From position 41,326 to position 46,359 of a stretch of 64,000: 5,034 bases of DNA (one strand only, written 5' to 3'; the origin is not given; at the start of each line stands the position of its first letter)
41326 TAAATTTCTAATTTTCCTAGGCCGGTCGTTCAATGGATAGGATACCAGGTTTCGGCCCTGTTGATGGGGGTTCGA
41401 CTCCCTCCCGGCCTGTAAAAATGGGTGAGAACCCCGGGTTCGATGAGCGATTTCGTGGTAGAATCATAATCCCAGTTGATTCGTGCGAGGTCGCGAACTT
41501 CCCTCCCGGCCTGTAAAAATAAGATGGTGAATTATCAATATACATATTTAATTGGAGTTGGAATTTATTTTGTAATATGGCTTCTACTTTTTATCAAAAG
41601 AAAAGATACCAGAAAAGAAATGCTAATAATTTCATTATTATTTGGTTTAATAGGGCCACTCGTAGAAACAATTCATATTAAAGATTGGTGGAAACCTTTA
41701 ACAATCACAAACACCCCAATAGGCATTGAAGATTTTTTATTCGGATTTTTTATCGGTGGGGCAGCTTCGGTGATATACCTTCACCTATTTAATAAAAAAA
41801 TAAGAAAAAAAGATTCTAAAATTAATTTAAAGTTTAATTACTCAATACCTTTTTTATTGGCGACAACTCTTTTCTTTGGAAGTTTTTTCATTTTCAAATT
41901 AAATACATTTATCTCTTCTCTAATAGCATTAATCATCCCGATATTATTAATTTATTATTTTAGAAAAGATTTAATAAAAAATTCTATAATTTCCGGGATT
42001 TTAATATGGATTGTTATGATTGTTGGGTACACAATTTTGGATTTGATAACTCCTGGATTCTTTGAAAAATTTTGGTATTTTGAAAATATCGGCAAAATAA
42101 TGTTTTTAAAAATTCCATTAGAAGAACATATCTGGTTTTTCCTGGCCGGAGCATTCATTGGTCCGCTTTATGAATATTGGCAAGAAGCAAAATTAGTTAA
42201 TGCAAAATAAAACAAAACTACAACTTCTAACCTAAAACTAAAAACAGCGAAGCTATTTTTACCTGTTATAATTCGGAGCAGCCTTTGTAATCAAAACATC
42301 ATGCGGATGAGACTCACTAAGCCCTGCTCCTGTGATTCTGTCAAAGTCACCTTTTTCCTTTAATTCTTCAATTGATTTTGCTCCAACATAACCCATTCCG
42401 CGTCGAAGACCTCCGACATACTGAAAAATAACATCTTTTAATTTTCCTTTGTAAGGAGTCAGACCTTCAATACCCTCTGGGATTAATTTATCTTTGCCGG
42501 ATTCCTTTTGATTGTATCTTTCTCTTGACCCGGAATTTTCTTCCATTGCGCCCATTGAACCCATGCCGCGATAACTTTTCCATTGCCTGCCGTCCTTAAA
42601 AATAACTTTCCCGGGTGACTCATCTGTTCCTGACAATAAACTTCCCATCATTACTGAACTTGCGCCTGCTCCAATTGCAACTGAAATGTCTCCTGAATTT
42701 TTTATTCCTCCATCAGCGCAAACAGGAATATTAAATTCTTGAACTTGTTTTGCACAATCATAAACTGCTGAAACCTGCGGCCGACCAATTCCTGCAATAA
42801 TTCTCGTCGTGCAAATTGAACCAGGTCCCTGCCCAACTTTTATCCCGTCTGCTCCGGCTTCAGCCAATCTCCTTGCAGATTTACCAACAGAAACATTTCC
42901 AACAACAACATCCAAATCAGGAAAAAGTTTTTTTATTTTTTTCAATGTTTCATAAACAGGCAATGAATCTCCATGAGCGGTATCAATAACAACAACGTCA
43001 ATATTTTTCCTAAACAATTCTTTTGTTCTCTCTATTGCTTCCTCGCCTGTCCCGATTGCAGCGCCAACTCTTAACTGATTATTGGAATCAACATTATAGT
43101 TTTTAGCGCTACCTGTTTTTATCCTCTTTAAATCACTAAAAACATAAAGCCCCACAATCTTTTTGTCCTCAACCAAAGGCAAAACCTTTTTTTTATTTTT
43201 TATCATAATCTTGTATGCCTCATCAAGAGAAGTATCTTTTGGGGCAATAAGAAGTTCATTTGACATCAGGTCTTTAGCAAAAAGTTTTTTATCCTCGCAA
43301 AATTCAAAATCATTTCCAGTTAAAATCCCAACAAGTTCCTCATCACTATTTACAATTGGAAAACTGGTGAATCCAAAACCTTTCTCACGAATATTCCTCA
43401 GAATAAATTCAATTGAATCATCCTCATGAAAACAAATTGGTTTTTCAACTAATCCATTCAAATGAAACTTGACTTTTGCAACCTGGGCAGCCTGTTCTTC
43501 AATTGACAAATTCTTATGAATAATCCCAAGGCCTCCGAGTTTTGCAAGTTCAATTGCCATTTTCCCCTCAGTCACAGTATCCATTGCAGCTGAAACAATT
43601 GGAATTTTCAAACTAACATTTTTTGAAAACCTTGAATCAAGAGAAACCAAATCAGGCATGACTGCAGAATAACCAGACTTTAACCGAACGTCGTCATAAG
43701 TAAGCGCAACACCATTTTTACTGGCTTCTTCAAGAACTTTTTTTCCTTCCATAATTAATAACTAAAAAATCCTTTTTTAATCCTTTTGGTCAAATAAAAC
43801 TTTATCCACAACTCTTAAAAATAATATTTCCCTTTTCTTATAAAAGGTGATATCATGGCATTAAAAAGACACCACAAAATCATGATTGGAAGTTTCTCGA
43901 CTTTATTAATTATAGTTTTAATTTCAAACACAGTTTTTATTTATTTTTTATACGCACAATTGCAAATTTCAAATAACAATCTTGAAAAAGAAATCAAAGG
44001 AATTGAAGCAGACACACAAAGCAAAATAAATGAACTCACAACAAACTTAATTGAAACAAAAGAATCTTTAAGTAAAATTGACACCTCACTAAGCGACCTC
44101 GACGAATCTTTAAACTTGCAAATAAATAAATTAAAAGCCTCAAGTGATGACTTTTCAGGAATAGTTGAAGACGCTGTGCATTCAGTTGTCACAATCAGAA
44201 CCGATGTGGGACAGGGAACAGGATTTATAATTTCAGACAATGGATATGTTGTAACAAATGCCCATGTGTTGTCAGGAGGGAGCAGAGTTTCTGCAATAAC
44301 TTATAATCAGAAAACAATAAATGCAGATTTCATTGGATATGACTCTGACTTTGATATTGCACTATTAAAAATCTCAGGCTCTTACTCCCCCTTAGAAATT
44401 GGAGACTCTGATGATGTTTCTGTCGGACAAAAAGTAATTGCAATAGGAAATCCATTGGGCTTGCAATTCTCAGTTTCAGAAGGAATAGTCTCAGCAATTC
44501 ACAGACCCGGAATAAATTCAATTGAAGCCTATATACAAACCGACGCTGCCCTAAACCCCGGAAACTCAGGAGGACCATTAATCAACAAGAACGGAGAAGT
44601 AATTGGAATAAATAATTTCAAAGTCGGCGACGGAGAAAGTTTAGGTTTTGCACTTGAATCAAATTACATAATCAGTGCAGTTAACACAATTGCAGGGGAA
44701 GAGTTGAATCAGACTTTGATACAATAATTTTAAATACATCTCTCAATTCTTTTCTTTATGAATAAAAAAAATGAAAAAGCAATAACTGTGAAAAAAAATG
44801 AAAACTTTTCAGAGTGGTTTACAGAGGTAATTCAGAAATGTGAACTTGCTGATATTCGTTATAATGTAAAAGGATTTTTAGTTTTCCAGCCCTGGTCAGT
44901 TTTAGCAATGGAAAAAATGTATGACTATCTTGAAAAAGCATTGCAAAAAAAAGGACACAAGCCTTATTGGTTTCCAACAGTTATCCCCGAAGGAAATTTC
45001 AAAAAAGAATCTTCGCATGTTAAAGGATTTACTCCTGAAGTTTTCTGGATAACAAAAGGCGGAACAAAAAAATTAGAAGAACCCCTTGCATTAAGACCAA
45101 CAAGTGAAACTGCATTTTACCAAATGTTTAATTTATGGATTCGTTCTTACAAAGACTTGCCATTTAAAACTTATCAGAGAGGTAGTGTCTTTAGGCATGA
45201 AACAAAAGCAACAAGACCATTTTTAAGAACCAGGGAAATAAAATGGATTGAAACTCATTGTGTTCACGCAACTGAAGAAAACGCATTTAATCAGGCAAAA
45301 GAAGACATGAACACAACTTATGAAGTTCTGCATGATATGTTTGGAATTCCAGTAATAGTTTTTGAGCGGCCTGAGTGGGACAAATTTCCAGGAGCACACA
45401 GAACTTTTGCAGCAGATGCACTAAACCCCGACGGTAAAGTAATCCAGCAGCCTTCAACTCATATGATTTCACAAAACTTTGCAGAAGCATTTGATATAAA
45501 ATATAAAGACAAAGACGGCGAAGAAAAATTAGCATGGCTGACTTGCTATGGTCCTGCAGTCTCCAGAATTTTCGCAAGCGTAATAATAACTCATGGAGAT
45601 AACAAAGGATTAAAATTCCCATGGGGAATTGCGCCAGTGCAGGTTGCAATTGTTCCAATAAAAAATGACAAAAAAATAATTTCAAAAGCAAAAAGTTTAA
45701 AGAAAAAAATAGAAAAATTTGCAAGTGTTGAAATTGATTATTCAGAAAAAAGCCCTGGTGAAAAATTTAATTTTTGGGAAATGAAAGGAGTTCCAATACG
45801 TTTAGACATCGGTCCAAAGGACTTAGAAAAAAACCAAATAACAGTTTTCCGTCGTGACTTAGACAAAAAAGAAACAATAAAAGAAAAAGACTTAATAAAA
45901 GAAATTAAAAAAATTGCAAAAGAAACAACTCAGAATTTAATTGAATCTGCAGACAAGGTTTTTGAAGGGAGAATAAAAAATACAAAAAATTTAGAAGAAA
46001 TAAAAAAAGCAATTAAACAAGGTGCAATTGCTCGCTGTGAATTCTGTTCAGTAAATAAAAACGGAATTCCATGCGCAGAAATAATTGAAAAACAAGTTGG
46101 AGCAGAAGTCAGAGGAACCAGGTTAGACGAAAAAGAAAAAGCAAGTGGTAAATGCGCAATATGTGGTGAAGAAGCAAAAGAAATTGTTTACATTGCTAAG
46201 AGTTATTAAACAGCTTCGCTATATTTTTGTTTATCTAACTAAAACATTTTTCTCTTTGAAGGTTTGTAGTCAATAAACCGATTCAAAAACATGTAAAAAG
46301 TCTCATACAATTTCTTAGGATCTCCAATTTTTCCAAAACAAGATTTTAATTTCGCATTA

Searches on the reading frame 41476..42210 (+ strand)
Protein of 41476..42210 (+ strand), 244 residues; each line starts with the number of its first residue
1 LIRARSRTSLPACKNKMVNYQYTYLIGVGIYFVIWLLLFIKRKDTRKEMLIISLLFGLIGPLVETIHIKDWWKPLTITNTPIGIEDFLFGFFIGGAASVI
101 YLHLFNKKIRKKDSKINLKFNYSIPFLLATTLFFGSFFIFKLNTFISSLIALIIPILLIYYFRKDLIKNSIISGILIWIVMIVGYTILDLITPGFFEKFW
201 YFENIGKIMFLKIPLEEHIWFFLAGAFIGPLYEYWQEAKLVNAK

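Call 9: search_protein_families(library=pfam, proteins=[window:41476-42210:+], max_evalue=0.01)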
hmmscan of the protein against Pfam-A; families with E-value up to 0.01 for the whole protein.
window:41476-42210:+ (244 aa): 3 families
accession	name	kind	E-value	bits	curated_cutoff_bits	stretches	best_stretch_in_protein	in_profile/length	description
PF18916.5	Lycopene_cyc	-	3.5e-12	47.2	27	1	144-235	2-92/92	Lycopene cyclase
PF01757.29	Acyl_transf_3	-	8.7e-05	22.2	31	1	28-173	132-270/326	Acyltransferase domain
PF16481.10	DUF5058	-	0.0067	16.5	28.2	0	92-164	121-198/222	Domain of unknown function (DUF5058)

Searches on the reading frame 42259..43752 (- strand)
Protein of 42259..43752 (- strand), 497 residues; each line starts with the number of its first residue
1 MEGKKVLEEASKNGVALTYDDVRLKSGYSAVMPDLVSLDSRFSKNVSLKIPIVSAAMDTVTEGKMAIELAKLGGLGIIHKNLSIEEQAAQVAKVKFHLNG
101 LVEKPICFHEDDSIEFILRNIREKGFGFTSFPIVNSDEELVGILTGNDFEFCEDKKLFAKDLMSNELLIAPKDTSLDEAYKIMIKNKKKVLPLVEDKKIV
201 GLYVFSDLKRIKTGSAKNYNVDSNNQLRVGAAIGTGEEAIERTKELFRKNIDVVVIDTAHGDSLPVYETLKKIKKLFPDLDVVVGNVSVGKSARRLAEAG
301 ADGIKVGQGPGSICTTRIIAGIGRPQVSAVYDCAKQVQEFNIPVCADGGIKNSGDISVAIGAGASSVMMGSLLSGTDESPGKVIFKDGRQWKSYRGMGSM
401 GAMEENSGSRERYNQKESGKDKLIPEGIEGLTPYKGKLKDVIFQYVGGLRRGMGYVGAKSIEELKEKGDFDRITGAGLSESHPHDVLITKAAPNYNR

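Call 70: search_protein_families(library=pfam, proteins=[window:42259-43752:-], max_evalue=0.001)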
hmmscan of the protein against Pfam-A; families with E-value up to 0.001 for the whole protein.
window:42259-43752:- (497 aa): 5 families
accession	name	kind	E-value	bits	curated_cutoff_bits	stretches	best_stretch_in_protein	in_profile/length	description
PF00478.31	IMPDH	-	3.7e-145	483.7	25.6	1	16-484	1-345/345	IMP dehydrogenase / GMP reductase domain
PF00571.33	CBS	-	5.9e-17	62.2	24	2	159-210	1-53/57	CBS domain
PF03060.21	NMO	-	1.2e-11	45.1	28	1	281-386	137-238/331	Nitronate monooxygenase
PF01070.24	FMN_dh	-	1.4e-07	31.3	24.9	1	262-370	202-302/350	FMN-dependent dehydrogenase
PF00977.27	His_biosynth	-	6.4e-06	26.2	23.6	0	335-372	67-104/228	Histidine biosynthesis protein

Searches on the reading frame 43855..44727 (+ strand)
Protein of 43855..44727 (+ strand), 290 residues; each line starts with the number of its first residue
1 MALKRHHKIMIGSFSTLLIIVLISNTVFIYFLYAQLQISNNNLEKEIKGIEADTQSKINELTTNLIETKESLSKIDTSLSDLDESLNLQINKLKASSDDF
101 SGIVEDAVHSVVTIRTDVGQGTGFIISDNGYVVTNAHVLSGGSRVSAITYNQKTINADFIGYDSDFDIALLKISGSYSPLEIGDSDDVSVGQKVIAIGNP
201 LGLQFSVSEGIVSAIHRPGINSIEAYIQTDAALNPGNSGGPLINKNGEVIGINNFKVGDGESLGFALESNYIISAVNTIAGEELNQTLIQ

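Call 71: search_protein_families(library=pfam, proteins=[window:43855-44727:+], max_evalue=0.001)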
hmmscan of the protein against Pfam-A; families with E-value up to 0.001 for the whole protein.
window:43855-44727:+ (290 aa): 5 families
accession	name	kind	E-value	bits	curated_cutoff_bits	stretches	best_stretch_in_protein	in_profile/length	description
PF13365.12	Trypsin_2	-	3.1e-36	125.7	27.6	1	121-252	1-144/144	Trypsin-like peptidase domain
PF00089.32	Trypsin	-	1.8e-20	74.1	20.6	1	121-270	27-214/220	Trypsin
PF10459.15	Peptidase_S46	-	0.00012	21.4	22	0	233-253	630-650/698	Peptidase S46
PF05579.19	Peptidase_S32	-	0.00022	21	24.7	0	110-252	105-224/297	Equine arteritis virus serine endopeptidase S32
PF24151.2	ArlX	-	0.00073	19.5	28.7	1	18-129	5-123/229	ArlX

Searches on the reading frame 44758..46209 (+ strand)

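Call 71: search_protein_families(library=pfam, proteins=[window:44758-46209:+], max_evalue=0.001)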
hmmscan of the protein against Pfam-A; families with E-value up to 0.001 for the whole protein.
window:44758-46209:+ (483 aa): 3 families
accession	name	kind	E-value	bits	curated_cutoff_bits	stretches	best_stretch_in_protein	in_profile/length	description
PF00587.30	tRNA-synt_2b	-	3.8e-31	109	29.3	1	105-275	6-175/179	tRNA synthetase class II core domain (G, H, P, S and T)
PF03129.25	HGTP_anticodon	-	1.4e-18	67.2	21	1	295-385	1-93/94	Anticodon binding domain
PF09180.16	ProRS-C_1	-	2.1e-12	47.4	31.5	1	412-483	1-71/71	Prolyl-tRNA synthetase, C-terminal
